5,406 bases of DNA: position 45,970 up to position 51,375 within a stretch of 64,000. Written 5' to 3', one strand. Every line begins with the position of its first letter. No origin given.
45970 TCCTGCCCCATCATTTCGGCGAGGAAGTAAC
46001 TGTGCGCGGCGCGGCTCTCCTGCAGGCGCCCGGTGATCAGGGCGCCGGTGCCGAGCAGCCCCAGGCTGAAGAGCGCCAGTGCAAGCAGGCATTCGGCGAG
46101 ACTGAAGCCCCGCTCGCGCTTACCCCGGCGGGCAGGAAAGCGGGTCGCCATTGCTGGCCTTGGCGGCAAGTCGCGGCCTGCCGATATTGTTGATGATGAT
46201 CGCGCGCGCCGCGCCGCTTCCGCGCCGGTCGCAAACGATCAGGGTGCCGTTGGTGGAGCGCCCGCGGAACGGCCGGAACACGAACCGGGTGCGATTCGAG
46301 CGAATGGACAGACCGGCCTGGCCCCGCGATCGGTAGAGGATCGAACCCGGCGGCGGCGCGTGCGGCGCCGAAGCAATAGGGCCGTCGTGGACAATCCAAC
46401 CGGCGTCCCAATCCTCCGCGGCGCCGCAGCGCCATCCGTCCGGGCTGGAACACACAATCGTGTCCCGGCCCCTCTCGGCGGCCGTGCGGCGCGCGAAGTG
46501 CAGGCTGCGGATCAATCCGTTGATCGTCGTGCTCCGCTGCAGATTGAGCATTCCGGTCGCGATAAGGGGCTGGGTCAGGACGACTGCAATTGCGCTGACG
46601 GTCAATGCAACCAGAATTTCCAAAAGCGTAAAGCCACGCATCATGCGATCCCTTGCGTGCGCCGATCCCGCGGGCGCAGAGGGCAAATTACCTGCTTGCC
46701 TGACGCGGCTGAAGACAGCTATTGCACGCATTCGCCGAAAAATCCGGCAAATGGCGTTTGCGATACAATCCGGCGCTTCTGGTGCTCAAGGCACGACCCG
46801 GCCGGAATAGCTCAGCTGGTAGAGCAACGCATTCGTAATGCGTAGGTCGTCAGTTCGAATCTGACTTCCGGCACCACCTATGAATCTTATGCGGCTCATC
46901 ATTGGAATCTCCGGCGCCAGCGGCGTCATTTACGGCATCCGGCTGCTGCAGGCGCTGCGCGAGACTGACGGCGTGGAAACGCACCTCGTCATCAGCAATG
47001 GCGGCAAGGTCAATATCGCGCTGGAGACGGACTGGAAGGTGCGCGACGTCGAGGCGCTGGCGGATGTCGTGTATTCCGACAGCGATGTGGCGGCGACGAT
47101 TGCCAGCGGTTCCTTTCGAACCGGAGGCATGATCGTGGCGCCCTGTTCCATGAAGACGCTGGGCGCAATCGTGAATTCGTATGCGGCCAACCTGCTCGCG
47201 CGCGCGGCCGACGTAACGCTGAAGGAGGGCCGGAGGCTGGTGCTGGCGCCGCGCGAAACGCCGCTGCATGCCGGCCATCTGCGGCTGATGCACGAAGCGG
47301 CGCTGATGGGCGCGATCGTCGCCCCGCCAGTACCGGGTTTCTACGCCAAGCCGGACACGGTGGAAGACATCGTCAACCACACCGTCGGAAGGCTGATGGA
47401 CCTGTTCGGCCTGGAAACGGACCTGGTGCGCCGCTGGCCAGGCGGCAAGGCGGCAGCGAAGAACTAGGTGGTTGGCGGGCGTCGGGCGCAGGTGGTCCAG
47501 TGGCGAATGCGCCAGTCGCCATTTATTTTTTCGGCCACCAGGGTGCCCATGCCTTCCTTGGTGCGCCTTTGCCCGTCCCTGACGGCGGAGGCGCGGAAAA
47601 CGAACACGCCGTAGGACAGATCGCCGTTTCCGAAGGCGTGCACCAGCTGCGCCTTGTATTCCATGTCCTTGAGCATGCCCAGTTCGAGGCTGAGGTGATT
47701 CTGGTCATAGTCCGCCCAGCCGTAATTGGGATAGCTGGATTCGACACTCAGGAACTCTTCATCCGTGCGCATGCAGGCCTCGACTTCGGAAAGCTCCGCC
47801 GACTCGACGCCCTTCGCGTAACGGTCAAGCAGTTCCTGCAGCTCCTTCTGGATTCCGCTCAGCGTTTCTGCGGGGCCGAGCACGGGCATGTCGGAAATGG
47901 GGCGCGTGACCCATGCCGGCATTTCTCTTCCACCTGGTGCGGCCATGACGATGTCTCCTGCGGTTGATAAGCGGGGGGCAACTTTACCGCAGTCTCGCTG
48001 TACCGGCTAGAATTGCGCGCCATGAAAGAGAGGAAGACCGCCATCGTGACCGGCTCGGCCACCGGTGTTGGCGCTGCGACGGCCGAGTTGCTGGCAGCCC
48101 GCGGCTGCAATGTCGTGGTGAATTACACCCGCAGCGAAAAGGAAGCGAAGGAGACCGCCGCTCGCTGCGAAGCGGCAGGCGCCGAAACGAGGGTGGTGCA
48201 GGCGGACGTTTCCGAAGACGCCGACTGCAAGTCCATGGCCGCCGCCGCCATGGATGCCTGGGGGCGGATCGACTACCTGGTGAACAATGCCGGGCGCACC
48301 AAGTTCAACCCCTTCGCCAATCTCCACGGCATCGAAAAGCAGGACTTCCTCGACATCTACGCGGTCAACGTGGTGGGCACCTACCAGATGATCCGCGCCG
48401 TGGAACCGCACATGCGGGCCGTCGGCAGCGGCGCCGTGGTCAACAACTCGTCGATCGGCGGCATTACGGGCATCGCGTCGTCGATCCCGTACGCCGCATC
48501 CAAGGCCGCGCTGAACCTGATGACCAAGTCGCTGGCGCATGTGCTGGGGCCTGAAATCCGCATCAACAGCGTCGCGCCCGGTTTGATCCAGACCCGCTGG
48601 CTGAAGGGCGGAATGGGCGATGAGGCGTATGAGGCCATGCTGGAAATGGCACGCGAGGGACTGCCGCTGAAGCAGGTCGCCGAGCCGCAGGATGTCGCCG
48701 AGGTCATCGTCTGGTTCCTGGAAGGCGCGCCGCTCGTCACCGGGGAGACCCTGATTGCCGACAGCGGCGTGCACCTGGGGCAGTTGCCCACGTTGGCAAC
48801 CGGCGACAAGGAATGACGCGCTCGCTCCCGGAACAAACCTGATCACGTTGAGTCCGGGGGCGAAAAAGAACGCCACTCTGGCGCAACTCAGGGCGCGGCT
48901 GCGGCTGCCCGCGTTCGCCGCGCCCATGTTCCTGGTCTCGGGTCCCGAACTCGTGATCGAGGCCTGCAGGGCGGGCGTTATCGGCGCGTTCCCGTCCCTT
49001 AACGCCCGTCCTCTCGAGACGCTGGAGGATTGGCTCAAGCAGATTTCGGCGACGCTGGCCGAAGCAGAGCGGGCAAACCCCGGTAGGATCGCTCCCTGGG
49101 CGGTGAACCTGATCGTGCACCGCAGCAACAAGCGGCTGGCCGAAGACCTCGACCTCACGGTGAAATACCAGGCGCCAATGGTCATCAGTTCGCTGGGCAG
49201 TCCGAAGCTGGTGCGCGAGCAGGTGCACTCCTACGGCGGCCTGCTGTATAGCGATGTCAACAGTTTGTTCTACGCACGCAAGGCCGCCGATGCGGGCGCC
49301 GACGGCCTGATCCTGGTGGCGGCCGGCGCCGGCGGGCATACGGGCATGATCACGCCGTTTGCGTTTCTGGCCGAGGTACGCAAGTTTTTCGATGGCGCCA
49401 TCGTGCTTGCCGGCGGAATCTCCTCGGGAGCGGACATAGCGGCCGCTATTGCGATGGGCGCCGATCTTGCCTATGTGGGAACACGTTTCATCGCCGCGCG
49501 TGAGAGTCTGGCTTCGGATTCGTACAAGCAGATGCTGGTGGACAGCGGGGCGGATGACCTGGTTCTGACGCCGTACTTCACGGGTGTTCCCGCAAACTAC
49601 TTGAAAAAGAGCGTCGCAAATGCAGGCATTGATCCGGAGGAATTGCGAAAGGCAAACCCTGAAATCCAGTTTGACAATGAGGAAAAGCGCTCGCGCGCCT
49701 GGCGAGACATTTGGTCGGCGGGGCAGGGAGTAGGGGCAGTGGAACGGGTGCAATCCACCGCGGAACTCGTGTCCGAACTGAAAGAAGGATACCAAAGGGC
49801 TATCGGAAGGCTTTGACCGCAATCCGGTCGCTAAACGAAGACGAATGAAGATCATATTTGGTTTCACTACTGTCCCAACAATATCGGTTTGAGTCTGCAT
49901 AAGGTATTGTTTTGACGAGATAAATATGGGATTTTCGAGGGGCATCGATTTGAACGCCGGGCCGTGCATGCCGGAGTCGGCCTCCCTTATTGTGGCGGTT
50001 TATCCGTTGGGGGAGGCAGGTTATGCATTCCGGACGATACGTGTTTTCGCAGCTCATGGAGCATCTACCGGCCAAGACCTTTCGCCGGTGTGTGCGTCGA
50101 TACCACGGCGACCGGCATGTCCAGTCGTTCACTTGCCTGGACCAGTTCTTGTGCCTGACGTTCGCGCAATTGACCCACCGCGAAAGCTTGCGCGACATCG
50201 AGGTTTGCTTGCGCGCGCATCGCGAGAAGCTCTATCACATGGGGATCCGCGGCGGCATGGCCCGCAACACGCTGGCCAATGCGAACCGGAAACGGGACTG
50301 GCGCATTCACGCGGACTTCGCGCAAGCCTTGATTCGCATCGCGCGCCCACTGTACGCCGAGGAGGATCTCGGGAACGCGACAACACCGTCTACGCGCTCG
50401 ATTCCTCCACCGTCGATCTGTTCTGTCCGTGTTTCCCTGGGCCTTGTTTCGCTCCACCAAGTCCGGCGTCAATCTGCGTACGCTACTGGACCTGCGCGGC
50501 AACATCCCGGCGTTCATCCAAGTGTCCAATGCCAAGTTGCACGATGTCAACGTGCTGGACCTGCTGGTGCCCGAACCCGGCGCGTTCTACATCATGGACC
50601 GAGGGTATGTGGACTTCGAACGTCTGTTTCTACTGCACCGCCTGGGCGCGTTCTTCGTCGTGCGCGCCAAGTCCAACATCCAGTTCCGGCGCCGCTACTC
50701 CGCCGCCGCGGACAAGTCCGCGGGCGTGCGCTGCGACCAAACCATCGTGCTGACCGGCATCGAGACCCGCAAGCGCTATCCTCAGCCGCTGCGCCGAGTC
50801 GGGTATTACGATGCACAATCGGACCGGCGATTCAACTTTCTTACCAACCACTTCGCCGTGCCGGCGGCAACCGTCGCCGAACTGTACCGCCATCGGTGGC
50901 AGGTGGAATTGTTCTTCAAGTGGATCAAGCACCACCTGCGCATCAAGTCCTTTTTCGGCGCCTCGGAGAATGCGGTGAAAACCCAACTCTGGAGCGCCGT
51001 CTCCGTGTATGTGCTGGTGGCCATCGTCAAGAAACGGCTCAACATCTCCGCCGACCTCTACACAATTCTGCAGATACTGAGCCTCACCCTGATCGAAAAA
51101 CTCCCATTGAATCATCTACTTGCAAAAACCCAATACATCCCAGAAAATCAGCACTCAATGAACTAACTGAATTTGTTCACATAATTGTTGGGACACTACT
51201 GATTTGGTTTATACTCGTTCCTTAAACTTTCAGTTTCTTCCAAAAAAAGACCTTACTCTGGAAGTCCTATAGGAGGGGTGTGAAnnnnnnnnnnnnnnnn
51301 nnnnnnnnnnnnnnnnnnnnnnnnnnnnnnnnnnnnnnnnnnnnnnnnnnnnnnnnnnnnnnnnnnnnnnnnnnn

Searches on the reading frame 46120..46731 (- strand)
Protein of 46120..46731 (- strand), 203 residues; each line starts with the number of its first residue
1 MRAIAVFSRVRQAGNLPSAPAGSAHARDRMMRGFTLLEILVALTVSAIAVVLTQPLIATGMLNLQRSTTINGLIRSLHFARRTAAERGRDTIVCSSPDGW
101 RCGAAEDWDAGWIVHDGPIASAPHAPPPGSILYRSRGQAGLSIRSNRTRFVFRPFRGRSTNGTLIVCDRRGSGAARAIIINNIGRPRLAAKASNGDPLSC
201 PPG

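Call 51: search_protein_families(library=pfam, proteins=[window:46120-46731:-], max_evalue=0.001)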
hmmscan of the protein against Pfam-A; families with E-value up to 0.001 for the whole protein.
window:46120-46731:- (203 aa): 2 families
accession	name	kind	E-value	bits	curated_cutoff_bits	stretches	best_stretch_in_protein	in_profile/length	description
PF12019.13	GspH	-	2.8e-14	54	21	1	70-184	2-108/108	Type II transport protein GspH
PF07963.17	N_methyl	-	3.5e-06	26.8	21.2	1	30-51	3-24/27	Prokaryotic N-terminal methylation motif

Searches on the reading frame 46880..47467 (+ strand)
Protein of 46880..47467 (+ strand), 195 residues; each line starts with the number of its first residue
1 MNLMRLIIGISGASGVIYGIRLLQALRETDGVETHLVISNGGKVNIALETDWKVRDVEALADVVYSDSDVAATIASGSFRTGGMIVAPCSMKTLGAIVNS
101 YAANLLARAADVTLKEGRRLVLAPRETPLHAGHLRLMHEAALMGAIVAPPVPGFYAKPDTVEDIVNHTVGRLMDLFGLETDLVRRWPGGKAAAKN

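Call 18: search_protein_families(library=pfam, proteins=[window:46880-47467:+], max_evalue=0.001)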
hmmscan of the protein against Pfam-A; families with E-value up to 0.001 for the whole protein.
window:46880-47467:+ (195 aa): 1 family
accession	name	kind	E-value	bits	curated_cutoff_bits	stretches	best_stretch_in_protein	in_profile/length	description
PF02441.25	Flavoprotein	-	2.1e-40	138.4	22.7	1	4-174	1-160/162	Flavoprotein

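Call 54: search_protein_families(library=ncbifam, proteins=[window:46880-47467:+], max_evalue=0.00001)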
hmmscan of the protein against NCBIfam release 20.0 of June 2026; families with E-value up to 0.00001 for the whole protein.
window:46880-47467:+ (195 aa): 4 families
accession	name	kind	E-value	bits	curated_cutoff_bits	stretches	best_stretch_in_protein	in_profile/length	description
NF004685.0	PRK06029.1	subfamily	4.8e-81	271.3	188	1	4-188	2-186/187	UbiX family flavin prenyltransferase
NF041206.1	VdcB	exception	7.6e-75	250.6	290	1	5-188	1-184/184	non-oxidative hydroxyarylic acid decarboxylases subunit B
TIGR00421.1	ubiX_pad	subfamily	2.4e-72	242.5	108.9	1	5-186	1-181/181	UbiX family flavin prenyltransferase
NF041218.1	BagM_FevK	exception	3.5e-69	232.5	420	1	4-189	1-186/215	bagremycin/ferroverdin biosynthesis UbiX family decarboxylase BagM/FevK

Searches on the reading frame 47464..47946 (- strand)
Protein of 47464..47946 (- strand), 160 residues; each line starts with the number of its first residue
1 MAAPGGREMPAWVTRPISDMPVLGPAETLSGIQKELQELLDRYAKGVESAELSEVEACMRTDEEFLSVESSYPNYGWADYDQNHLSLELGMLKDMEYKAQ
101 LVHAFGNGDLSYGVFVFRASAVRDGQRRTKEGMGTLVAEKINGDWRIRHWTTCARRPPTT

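Call 18: search_protein_families(library=pfam, proteins=[window:47464-47946:-], max_evalue=0.001)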
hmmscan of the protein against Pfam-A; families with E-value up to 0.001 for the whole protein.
window:47464-47946:- (160 aa): 0 families

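Call 54: search_protein_families(library=ncbifam, proteins=[window:47464-47946:-], max_evalue=0.00001)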
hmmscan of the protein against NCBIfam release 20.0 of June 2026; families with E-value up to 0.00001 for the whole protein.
window:47464-47946:- (160 aa): 0 families

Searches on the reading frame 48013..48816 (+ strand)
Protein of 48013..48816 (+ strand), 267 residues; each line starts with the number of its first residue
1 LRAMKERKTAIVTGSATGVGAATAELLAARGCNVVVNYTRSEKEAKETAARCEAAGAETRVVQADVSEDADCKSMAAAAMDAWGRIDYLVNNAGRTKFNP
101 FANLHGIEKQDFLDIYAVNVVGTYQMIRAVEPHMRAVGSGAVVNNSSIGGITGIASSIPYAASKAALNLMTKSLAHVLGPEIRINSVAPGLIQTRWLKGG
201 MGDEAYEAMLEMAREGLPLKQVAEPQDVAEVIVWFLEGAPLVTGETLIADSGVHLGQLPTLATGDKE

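Call 18: search_protein_families(library=pfam, proteins=[window:48013-48816:+], max_evalue=0.001)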
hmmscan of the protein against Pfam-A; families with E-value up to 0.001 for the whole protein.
window:48013-48816:+ (267 aa): 5 families
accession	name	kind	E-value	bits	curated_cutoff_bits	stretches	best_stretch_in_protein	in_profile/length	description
PF13561.12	adh_short_C2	-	5e-55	187.1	27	1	14-254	1-236/236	Enoyl-(Acyl carrier protein) reductase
PF00106.31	adh_short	-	1.3e-48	165.6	26.6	1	8-196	1-186/195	short chain dehydrogenase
PF08659.16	KR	-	9.4e-15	55.4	22.6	1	9-171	2-160/180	KR domain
PF23441.1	SDR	-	2e-06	27.8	27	1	145-255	142-257/258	SDR-like rossmann domain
PF01370.27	Epimerase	-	6.6e-05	22.9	20.9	1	11-175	2-157/240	NAD dependent epimerase/dehydratase family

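Call 54: search_protein_families(library=ncbifam, proteins=[window:48013-48816:+], max_evalue=0.00001)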
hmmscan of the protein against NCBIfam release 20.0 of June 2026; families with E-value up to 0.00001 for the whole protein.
window:48013-48816:+ (267 aa): 227 families (the best 25 are shown)
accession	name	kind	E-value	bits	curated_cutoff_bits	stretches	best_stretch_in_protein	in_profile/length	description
NF005559.1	PRK07231.1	subfamily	4.3e-60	203.3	215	1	6-253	3-247/249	glucose 1-dehydrogenase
TIGR01830.1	3oxo_ACP_reduc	equivalog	8.4e-50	169.7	297.75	1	10-253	1-238/239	3-oxoacyl-[acyl-carrier-protein] reductase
NF004198.0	PRK05653.1-3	equivalog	1.5e-48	165.4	296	1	3-253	3-246/248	3-oxoacyl-ACP reductase FabG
NF009466.0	PRK12826.1-2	subfamily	1.2e-47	162.5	222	1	7-252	3-243/248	3-oxoacyl-ACP reductase FabG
NF049979.1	AlphHSDSHdhA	equivalog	1.3e-46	159.2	350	1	6-252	2-245/258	7alpha-hydroxysteroid dehydrogenase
NF004791.0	PRK06138.1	equivalog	1.3e-46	159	312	1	7-253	5-249/252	SDR family oxidoreductase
NF004818.0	PRK06172.1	equivalog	2.3e-46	158.2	336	1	4-253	4-250/253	SDR family oxidoreductase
NF052558.1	MBtsdlDhBudC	equivalog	1e-45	156.3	270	1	7-253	3-241/250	meso-2,3-butanediol dehydrogenase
NF006598.0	PRK09135.1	equivalog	7.4e-45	153.5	288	1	4-255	3-247/249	pteridine reductase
NF005873.0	PRK07814.1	equivalog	8.6e-45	153.2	346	1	6-258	9-256/263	SDR family oxidoreductase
NF005853.0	PRK07774.1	equivalog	3.8e-44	151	303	1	6-253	5-246/250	SDR family oxidoreductase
NF009384.0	PRK12743.1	equivalog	2.7e-43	148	264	1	5-255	4-249/258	SDR family oxidoreductase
NF009468.0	PRK12826.1-4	equivalog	8.2e-42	143.7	318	1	6-255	6-249/256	SDR family oxidoreductase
NF004746.0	PRK06077.1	equivalog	1.5e-41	142.5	320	1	7-255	6-247/252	3-ketoacyl-(acyl-carrier-protein) reductase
NF005400.0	PRK06947.1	equivalog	2.4e-41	141.6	367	1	5-247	4-246/252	SDR family oxidoreductase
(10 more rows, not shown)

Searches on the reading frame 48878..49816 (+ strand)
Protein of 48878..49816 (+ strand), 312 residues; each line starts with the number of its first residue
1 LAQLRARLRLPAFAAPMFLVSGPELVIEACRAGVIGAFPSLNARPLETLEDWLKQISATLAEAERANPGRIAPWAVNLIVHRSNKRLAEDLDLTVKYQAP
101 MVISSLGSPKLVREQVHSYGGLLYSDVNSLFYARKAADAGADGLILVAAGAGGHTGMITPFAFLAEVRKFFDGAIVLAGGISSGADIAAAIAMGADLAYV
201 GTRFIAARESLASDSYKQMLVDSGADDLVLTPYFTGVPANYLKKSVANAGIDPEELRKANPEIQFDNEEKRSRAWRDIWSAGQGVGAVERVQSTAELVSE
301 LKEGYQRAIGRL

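Call 18: search_protein_families(library=pfam, proteins=[window:48878-49816:+], max_evalue=0.001)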
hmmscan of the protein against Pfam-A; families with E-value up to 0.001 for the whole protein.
window:48878-49816:+ (312 aa): 6 families
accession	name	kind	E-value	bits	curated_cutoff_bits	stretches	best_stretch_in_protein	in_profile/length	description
PF03060.21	NMO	-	3.4e-26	92.8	28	1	87-302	102-329/331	Nitronate monooxygenase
PF01070.24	FMN_dh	-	5.2e-10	39.3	24.9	1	133-207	232-308/350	FMN-dependent dehydrogenase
PF00478.31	IMPDH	-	0.00021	20.9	25.6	0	160-212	195-247/345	IMP dehydrogenase / GMP reductase domain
PF05690.20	ThiG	-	0.0004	20.3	23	1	129-210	133-213/247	Thiazole biosynthesis protein ThiG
PF01645.23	Glu_synthase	-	0.00042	20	20.4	1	175-205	278-308/369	Conserved region in glutamate synthase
PF00977.27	His_biosynth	-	0.0009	19.2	23.6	0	114-204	133-222/228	Histidine biosynthesis protein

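Call 54: search_protein_families(library=ncbifam, proteins=[window:48878-49816:+], max_evalue=0.00001)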
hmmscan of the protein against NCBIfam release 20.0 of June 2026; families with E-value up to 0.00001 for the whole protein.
window:48878-49816:+ (312 aa): 2 families
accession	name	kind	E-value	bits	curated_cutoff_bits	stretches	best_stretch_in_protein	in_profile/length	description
TIGR03151.1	enACPred_II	equivalog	1.2e-24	87.2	453.1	1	11-311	13-306/307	enoyl-[acyl-carrier-protein] reductase FabK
TIGR02814.1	pfaD_fam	subfamily_domain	5.9e-08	31.9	449.25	0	176-232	228-284/444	PfaD family polyunsaturated fatty acid/polyketide biosynthesis protein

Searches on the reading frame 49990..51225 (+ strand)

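Call 18: search_protein_families(library=pfam, proteins=[window:49990-51225:+], max_evalue=0.001)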
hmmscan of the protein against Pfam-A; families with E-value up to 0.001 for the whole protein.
window:49990-51225:+ (411 aa): 1 family
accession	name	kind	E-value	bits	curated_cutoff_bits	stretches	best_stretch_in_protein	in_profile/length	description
PF14294.11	DUF4372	-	5.5e-33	113.4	25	1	15-87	2-74/74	Domain of unknown function (DUF4372)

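Call 54: search_protein_families(library=ncbifam, proteins=[window:49990-51225:+], max_evalue=0.00001)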
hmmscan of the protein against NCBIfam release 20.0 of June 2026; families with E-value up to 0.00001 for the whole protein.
window:49990-51225:+ (411 aa): 1 family
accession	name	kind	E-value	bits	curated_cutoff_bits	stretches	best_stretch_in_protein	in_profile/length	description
NF033592.1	transpos_IS4_1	equivalog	3.8e-09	36.1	115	1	23-117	2-91/332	IS4 family transposase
